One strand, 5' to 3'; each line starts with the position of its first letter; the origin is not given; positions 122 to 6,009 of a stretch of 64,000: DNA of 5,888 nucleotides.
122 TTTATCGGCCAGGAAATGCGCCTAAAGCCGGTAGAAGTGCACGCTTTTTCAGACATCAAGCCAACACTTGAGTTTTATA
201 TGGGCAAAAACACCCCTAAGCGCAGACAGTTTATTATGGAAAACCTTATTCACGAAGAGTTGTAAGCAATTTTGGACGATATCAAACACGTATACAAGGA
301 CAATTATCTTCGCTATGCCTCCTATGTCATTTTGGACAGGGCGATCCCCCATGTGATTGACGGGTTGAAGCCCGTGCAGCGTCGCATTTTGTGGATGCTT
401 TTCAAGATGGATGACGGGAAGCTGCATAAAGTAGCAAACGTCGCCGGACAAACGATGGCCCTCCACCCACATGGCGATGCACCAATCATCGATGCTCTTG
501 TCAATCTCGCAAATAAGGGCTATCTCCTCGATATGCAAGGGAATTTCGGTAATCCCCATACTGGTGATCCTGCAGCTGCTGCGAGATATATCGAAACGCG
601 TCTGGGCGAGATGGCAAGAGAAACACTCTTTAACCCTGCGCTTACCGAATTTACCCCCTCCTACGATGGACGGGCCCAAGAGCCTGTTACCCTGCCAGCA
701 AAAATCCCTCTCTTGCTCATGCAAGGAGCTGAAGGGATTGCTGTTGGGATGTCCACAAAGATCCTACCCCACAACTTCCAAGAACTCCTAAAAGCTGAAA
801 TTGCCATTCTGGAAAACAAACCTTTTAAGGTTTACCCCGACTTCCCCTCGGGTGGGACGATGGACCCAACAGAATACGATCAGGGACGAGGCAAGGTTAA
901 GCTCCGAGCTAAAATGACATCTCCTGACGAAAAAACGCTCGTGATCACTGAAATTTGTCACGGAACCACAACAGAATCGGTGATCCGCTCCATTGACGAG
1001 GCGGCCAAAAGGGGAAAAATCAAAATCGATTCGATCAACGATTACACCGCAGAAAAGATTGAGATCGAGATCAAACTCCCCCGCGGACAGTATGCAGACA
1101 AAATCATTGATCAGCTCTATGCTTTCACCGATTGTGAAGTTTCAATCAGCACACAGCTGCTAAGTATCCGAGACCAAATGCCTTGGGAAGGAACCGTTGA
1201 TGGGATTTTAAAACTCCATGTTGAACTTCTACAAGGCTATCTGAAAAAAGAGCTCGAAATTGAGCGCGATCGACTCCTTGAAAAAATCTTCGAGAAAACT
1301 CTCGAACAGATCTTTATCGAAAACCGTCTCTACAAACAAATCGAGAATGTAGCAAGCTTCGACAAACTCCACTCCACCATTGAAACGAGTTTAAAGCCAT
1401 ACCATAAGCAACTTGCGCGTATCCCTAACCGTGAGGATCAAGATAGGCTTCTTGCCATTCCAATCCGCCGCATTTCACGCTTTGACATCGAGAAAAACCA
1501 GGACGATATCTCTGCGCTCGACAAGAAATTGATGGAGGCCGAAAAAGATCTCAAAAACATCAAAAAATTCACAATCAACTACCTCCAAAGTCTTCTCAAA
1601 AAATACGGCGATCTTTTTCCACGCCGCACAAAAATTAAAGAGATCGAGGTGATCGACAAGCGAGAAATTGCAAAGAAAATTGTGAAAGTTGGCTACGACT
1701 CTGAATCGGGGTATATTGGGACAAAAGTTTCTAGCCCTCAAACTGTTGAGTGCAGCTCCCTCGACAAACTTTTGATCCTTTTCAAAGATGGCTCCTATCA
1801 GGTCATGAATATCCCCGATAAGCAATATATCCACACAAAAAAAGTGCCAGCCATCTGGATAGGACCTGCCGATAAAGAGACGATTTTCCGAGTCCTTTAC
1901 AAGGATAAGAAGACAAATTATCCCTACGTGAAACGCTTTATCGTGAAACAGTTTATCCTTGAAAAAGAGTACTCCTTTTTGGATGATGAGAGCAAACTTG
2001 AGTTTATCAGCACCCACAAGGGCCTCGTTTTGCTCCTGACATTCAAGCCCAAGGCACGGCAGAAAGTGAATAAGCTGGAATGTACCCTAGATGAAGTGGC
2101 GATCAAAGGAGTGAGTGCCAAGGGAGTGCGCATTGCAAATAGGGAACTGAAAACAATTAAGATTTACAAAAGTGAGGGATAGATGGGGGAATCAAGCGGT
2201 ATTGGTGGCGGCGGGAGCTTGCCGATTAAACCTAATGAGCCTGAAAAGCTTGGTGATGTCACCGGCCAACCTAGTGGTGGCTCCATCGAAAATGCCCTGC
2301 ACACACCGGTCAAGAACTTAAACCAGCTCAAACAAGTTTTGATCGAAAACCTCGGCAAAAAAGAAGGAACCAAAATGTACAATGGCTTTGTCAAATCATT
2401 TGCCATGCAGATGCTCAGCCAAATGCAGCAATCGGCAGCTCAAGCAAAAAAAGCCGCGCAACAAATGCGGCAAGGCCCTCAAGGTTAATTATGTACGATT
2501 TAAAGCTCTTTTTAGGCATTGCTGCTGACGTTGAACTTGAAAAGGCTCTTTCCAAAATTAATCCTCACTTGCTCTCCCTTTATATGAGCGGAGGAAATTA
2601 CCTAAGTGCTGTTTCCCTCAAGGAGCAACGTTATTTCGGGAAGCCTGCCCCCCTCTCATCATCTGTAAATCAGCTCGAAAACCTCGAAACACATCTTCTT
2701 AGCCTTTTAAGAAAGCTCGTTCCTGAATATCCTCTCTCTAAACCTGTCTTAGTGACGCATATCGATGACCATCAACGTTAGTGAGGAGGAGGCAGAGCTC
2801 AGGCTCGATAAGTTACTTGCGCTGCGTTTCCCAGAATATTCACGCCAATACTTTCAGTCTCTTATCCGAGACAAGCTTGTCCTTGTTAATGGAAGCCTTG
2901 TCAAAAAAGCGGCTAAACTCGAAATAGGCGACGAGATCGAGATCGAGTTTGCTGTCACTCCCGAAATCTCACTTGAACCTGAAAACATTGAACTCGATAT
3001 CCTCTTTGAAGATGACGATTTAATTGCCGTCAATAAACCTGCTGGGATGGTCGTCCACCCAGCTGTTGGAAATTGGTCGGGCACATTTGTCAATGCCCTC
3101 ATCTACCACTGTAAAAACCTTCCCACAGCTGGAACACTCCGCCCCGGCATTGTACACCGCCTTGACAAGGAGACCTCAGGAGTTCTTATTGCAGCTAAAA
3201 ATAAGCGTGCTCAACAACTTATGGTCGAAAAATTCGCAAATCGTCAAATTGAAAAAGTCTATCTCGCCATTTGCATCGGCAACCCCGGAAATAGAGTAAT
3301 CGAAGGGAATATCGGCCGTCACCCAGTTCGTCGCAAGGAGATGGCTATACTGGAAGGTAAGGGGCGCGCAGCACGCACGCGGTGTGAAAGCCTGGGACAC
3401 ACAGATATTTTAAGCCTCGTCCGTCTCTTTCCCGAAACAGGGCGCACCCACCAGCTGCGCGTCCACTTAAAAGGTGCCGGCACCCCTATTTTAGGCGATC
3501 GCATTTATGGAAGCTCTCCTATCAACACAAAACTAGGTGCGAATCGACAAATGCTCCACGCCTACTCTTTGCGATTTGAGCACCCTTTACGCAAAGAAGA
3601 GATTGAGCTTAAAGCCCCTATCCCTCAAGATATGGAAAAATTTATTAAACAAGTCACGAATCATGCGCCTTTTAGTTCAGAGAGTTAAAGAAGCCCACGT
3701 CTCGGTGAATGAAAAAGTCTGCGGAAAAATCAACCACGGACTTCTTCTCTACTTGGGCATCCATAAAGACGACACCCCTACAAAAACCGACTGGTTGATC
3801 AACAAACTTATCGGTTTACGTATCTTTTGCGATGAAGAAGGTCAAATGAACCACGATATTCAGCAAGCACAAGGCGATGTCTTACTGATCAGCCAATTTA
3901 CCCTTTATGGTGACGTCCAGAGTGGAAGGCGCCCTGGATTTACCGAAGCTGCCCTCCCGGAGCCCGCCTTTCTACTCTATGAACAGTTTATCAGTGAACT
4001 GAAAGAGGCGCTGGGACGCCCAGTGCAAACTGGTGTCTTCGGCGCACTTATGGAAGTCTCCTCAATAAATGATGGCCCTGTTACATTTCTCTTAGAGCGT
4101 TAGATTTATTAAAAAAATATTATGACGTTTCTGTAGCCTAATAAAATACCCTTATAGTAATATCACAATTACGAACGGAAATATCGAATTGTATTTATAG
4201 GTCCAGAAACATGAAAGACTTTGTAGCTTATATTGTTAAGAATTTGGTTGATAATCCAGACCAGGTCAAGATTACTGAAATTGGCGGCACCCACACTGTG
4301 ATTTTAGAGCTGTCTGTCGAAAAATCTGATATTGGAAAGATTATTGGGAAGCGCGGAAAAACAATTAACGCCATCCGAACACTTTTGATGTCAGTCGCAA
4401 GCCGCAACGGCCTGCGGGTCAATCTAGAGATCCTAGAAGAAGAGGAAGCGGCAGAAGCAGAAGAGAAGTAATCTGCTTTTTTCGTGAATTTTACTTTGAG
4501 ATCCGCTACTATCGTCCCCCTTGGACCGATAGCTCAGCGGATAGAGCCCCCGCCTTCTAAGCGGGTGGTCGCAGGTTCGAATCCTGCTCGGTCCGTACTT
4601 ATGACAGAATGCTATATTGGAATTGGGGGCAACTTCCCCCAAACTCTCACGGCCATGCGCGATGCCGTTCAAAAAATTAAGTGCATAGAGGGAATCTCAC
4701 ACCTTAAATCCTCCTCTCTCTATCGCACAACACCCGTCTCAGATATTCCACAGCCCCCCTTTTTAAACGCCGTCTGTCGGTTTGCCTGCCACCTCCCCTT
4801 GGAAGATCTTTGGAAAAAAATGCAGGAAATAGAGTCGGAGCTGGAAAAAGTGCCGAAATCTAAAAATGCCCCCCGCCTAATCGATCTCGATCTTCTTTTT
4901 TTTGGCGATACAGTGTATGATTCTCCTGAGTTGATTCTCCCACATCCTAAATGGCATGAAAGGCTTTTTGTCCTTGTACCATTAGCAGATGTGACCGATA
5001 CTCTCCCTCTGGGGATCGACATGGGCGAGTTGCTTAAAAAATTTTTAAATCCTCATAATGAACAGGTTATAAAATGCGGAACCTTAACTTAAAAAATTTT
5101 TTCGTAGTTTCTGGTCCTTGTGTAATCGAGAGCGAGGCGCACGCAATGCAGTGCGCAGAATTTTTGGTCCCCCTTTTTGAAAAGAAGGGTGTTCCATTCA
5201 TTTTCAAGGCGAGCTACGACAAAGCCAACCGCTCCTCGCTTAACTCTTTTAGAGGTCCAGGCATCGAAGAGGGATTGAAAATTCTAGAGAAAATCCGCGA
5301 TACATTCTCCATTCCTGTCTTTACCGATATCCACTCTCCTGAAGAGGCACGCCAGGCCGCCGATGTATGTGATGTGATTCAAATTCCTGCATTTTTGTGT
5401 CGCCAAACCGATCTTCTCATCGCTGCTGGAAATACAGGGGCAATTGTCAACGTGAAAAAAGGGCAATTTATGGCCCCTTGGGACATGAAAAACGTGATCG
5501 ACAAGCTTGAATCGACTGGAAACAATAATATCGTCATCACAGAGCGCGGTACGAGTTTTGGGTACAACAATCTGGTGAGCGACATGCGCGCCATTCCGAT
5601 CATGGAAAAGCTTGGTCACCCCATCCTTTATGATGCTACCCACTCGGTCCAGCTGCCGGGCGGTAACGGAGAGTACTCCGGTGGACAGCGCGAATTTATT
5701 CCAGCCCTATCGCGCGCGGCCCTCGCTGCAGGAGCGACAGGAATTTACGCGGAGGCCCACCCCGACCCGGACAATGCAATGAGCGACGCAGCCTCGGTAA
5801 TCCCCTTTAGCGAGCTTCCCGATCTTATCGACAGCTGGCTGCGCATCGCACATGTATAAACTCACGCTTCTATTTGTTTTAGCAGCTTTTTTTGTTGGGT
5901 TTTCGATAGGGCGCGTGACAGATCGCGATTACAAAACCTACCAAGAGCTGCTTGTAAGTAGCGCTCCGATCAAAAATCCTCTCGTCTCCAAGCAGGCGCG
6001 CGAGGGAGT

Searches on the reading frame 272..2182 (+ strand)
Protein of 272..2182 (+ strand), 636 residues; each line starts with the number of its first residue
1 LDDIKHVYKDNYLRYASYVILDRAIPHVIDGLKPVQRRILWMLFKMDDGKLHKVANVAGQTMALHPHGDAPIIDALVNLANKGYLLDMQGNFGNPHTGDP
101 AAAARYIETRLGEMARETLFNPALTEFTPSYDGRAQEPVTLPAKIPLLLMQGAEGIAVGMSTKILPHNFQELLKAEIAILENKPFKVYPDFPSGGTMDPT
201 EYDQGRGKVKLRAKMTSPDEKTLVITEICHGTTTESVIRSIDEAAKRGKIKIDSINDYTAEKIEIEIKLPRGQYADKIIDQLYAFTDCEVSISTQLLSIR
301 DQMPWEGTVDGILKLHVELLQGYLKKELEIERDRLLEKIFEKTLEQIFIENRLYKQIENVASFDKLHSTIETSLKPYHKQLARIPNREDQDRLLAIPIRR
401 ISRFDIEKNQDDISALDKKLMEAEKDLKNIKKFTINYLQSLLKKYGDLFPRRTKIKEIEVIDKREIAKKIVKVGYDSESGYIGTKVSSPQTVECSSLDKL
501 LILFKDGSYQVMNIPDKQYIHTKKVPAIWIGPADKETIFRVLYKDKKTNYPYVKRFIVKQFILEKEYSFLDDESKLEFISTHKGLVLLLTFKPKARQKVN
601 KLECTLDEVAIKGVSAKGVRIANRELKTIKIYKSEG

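Call 26: search_protein_families(library=ncbifam, proteins=[window:272-2182:+], max_evalue=1e-10)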
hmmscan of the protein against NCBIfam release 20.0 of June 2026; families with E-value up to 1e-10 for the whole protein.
window:272-2182:+ (636 aa): 10 families
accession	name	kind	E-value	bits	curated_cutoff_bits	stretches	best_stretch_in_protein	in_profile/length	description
NF007209.0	PRK09631.1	equivalog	4e-283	940.8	644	1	1-631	1-633/635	DNA topoisomerase IV subunit A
NF009397.0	PRK12758.1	equivalog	3.6e-211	703.5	780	1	3-632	22-659/870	DNA gyrase/topoisomerase IV subunit A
NF007208.0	PRK09630.1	equivalog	1.9e-182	607.5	598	1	1-461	1-468/479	DNA topoisomerase IV subunit A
NF004044.1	PRK05561.1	subfamily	4.2e-85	286.9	654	1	4-509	2-537/738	DNA topoisomerase (ATP-hydrolyzing)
NF004043.1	PRK05560.1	equivalog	4.7e-74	249.7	902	1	3-482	6-508/798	DNA gyrase subunit A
TIGR01063.1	gyrA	equivalog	8.5e-70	235.7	877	1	4-482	6-508/800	DNA topoisomerase (ATP-hydrolyzing) subunit A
TIGR01062.1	parC_Gneg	equivalog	2.9e-61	207.5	628.9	1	4-461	6-482/735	DNA topoisomerase IV subunit A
TIGR01061.1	parC_Gpos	equivalog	1.8e-58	198.6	813.25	1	4-524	6-551/737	DNA topoisomerase IV subunit A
NF038098.1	GyrA_w_intein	exception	2.3e-50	171.5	1850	2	110-474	541-927/1232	intein-containing DNA gyrase subunit A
NF010586.0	PRK13979.1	equivalog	4.6e-46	157.1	1475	1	4-471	18-514/957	DNA topoisomerase IV subunit A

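Call 27: find_homologous_proteins(query=window:272-2182:+, max_evalue=1e-50)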
Query window:272-2182:+ (636 aa): 8000 proteins with E <= 1e-50 among 8000 candidates; the best 120 are listed.
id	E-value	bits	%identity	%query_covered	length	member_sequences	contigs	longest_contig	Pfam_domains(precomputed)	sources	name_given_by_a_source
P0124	0.0e+0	1419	100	100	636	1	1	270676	PF00521.27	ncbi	-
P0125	0.0e+0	1269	88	100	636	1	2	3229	PF00521.27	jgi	-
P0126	0.0e+0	1246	86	100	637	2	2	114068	PF00521.27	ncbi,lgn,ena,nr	ncbi:MAG: DNA gyrase subunit A [Chlamydiales bacterium]|nr:DNA gyrase subunit A [Chlamydiales bacter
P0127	0.0e+0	1231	85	100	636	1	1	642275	PF00521.27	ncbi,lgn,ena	-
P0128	0.0e+0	1220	85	100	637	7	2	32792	PF00521.27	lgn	-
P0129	0.0e+0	1204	83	100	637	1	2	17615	PF00521.27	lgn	-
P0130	0.0e+0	1187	81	100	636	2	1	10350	PF00521.27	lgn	-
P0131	0.0e+0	1184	81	100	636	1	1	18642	PF00521.27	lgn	-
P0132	0.0e+0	1177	81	100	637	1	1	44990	PF00521.27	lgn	-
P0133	0.0e+0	1159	80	100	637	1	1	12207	PF00521.27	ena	-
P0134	0.0e+0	1092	76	100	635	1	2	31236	PF00521.27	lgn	-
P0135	0.0e+0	1088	76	99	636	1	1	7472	PF00521.27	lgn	-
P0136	0.0e+0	1077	74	100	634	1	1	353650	PF00521.27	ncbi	-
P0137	0.0e+0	1077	74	100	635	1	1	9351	PF00521.27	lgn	-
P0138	0.0e+0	1071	75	99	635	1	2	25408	PF00521.27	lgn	-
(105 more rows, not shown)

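Call 45: find_encoding_contigs(protein=P0126, flank=10000, max_places=1)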
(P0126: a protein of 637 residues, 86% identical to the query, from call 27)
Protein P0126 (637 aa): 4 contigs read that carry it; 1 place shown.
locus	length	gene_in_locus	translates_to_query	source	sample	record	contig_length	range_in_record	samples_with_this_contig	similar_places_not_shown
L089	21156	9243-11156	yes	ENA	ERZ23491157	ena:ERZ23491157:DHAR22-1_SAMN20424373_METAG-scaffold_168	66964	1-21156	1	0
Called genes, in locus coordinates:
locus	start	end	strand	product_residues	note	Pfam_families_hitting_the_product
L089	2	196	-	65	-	?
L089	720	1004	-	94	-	PF08681:TacA1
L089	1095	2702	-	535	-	PF03023:MurJ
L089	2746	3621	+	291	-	PF01261:AP_endonuc_2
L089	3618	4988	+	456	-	PF01336:tRNA_anti-codon, PF00152:tRNA-synt_2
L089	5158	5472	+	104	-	-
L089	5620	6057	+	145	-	PF13635:DUF4143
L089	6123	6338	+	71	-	-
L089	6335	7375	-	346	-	PF05201:GlutR_N, PF01488:Shikimate_DH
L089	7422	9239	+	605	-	PF02518:HATPase_c, PF00204:DNA_gyraseB, PF01751:Toprim, PF00986:DNA_gyraseB_C (weak)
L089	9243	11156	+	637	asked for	PF00521:DNA_topoisoIV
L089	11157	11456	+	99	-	-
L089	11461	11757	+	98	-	-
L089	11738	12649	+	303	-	PF01479:S4, PF00849:PseudoU_synth_2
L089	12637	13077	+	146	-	PF02580:Tyr_Deacylase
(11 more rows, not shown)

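Call 46: find_encoding_contigs(protein=P0127, flank=10000, max_places=1)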
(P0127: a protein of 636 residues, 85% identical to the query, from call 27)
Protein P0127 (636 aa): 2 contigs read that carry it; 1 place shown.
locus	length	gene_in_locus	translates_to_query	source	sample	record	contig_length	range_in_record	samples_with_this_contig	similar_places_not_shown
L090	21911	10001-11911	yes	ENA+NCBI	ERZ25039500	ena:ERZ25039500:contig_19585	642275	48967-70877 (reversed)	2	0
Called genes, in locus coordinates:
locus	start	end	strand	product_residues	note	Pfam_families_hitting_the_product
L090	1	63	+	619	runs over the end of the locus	-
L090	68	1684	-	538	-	PF03023:MurJ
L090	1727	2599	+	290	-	PF01261:AP_endonuc_2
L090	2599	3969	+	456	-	PF01336:tRNA_anti-codon, PF00152:tRNA-synt_2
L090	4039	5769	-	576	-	PF13401:AAA_22 (faint), PF00004:AAA, PF05729:NACHT (weak), PF13173:AAA_14 (weak)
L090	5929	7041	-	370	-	PF05525:Branch_AA_trans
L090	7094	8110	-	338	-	PF05201:GlutR_N, PF01488:Shikimate_DH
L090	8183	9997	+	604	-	PF02518:HATPase_c (weak), PF13589:HATPase_c_3 (weak), PF00204:DNA_gyraseB, PF01751:Toprim, PF00986:DNA_gyraseB_C (weak)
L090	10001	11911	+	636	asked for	PF00521:DNA_topoisoIV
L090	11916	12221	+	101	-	-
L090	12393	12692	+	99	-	-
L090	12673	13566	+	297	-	PF01479:S4, PF00849:PseudoU_synth_2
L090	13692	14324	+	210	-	PF14417:MEDS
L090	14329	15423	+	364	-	PF08668:HDOD (faint), PF13487:HD_5, PF01966:HD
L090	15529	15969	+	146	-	PF02580:Tyr_Deacylase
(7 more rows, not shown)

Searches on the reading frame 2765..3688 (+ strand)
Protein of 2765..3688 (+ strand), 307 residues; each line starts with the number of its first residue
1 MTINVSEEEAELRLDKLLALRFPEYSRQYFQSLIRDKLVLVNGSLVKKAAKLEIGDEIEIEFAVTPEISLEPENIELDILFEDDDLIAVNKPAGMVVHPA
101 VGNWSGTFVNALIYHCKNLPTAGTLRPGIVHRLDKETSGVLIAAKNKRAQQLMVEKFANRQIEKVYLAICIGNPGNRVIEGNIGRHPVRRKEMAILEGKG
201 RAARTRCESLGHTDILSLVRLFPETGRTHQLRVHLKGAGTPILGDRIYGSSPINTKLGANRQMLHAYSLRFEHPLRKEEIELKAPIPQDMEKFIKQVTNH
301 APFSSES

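Call 73: search_protein_families(library=pfam, proteins=[window:2765-3688:+], max_evalue=0.001)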
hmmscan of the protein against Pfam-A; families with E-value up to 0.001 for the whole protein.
window:2765-3688:+ (307 aa): 2 families
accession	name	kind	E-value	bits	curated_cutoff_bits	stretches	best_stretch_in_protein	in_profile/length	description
PF00849.27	PseudoU_synth_2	-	7e-28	98.2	26.8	1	85-235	1-150/152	RNA pseudouridylate synthase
PF01479.30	S4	-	4.4e-08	33.2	22.8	1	12-58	1-48/48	S4 domain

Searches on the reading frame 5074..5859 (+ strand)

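Call 73: search_protein_families(library=pfam, proteins=[window:5074-5859:+], max_evalue=0.001)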
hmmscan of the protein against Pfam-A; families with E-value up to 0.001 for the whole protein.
window:5074-5859:+ (261 aa): 1 family
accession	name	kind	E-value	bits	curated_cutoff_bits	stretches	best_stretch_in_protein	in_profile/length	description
PF00793.26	DAHP_synth_1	-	4.8e-72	242.6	25.5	1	8-248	17-254/270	DAHP synthetase I family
